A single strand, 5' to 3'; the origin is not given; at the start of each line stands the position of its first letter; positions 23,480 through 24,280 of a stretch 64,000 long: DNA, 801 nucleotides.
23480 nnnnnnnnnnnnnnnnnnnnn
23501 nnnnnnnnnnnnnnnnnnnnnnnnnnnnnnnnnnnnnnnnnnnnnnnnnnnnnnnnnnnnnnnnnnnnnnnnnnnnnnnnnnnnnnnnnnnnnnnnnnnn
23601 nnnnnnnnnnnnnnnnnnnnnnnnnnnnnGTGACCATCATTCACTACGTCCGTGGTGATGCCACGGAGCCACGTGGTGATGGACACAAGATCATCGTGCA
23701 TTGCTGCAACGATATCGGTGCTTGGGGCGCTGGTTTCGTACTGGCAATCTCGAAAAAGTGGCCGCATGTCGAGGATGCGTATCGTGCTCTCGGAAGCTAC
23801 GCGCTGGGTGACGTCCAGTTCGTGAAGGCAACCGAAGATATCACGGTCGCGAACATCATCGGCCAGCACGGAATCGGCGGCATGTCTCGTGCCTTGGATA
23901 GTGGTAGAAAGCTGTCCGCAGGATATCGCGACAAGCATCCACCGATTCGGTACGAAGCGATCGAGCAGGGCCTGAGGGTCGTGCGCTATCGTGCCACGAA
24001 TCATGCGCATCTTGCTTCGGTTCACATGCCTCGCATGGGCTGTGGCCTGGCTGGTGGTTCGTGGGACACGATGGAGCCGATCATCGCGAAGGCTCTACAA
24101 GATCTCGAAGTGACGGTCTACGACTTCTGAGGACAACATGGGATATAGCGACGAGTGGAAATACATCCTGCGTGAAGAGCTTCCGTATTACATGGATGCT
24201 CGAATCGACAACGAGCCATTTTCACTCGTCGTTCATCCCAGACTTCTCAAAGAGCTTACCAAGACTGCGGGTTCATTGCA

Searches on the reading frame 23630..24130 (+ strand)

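Call 84: search_protein_families(library=phrogs, proteins=[window:23630-24130:+], max_evalue=0.00001)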
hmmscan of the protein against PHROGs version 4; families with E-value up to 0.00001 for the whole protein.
window:23630-24130:+ (166 aa): 1 family
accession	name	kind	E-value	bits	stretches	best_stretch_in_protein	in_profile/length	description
phrog_335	-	other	4.1e-31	109.6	1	1-166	53-203/422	phosphatase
